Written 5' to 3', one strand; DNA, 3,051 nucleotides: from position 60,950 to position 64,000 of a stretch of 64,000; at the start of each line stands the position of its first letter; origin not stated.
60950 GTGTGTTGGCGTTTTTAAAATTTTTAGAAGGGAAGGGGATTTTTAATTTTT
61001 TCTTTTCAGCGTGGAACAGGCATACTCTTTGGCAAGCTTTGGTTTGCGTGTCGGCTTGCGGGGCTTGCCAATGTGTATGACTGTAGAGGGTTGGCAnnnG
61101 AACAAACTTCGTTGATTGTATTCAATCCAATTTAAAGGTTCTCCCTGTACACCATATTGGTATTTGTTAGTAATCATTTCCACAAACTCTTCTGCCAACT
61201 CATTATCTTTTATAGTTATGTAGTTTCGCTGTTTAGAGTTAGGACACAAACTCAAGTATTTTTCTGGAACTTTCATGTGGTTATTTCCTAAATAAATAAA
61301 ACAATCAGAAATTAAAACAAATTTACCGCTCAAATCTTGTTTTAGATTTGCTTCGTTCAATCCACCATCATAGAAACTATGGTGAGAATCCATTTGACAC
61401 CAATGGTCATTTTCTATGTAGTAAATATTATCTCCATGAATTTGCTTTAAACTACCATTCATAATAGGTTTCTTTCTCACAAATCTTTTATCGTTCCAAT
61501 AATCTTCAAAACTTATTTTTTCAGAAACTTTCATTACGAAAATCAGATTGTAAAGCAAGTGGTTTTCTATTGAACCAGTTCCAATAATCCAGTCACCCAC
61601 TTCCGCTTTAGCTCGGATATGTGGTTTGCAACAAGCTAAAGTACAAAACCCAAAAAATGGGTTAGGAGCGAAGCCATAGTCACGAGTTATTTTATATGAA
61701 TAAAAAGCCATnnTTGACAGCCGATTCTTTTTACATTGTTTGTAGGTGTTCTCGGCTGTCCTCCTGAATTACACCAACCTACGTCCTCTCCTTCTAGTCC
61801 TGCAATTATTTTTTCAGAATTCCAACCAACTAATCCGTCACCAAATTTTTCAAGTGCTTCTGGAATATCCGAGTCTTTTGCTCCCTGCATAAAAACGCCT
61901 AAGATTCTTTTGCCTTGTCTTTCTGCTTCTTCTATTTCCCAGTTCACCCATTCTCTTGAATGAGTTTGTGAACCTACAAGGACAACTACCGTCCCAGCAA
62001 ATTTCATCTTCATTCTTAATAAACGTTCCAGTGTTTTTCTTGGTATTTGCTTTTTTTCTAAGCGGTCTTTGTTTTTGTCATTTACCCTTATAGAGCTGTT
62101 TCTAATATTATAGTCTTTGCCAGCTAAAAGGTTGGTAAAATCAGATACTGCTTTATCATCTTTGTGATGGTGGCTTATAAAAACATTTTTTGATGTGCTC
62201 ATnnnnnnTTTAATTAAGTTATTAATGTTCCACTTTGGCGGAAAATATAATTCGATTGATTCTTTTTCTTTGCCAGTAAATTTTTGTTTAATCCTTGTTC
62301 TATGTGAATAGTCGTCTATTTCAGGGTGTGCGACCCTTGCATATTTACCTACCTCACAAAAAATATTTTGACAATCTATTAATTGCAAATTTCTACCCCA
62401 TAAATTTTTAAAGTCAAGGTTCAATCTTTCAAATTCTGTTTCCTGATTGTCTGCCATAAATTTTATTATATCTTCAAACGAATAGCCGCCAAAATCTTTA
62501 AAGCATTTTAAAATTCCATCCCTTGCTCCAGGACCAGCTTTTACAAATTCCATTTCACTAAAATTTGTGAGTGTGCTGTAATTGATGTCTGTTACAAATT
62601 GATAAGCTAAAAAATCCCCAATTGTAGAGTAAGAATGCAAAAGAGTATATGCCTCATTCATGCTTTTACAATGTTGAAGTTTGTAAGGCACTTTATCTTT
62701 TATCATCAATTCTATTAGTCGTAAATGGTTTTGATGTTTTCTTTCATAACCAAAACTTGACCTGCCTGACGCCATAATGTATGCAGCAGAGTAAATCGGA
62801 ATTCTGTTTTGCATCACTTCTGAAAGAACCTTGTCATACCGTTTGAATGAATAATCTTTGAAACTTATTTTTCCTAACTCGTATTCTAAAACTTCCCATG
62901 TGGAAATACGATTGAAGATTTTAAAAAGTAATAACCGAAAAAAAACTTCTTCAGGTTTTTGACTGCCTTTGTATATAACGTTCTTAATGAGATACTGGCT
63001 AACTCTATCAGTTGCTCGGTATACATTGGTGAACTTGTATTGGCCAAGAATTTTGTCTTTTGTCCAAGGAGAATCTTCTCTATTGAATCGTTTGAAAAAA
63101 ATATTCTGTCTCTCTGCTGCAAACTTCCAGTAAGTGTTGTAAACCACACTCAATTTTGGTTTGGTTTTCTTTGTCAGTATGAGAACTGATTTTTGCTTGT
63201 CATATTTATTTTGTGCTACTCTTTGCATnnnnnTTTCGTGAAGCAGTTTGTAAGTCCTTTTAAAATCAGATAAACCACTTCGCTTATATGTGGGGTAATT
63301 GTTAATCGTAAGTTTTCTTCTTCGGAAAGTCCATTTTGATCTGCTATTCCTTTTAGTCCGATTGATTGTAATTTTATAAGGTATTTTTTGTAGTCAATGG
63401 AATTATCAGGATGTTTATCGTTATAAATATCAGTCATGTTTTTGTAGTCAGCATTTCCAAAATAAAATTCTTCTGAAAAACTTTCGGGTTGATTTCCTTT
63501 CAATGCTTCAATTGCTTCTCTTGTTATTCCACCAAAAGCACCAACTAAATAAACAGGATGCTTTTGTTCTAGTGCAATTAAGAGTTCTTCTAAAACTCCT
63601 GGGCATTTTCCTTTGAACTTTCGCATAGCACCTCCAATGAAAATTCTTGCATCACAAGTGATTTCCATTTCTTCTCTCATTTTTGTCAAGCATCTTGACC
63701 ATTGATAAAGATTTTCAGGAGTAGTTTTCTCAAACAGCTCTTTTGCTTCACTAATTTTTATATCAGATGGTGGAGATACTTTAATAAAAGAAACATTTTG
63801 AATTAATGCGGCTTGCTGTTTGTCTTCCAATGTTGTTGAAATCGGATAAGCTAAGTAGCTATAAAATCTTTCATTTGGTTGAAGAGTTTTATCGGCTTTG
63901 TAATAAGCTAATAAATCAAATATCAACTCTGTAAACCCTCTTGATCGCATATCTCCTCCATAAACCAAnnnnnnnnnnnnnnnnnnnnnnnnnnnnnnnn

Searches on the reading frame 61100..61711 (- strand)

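Call 86: search_protein_families(library=pfam, proteins=[window:61100-61711:-], max_evalue=0.001)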
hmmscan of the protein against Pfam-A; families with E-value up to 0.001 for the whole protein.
window:61100-61711:- (204 aa): 1 family
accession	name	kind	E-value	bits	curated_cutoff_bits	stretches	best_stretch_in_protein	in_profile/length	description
PF18753.6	Nmad2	-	2.7e-64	216.8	26.1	1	3-196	4-197/200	Nucleotide modification associated domain 2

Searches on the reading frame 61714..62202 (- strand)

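Call 86: search_protein_families(library=pfam, proteins=[window:61714-62202:-], max_evalue=0.001)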
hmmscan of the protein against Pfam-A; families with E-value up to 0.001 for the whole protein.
window:61714-62202:- (163 aa): 2 families
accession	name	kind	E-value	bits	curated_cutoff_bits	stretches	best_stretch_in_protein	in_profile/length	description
PF08937.16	ThsB_TIR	-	1.5e-21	77.1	21.2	1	8-109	1-99/100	Thoeris protein ThsB, TIR-like domain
PF13676.11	TIR_2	-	7.2e-06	26.9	28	1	7-114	1-98/122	TIR domain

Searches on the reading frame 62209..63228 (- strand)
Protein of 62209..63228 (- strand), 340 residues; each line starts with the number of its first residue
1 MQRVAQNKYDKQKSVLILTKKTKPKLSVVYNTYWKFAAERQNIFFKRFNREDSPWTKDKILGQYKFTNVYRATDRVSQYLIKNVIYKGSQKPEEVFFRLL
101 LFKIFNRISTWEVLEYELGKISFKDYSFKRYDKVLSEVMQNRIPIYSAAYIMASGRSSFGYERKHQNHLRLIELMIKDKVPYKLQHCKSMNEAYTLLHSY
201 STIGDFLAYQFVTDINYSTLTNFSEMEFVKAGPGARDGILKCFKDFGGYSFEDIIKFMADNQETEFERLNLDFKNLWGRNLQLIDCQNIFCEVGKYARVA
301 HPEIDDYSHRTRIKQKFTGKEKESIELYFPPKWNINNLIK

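Call 73: search_protein_families(library=pfam, proteins=[window:62209-63228:-], max_evalue=0.00001)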
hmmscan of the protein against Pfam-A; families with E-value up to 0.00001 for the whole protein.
window:62209-63228:- (340 aa): 1 family
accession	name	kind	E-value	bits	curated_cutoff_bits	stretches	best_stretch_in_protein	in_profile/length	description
PF18723.6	HMUDK_hel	-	5.5e-113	377.4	25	1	28-305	2-280/281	5-hmdU DNA kinase, helical domain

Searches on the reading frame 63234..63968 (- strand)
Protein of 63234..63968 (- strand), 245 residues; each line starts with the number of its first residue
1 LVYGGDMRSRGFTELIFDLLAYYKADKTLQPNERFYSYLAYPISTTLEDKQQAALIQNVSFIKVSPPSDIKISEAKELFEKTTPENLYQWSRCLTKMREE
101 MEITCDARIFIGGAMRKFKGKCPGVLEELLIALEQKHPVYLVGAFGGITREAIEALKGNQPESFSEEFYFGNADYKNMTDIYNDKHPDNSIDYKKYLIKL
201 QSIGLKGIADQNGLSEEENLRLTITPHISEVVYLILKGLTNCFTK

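Call 86: search_protein_families(library=pfam, proteins=[window:63234-63968:-], max_evalue=0.001)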
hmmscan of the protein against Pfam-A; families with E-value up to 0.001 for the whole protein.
window:63234-63968:- (245 aa): 2 families
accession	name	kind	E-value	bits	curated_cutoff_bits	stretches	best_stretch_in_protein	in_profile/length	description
PF18163.6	LD_cluster2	-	4.7e-63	213.7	25.3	1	1-222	45-264/264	SLOG cluster2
PF18185.7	STALD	-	2.7e-05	24.2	24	1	91-182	101-194/211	Sir2- and TIR-associating SLOG family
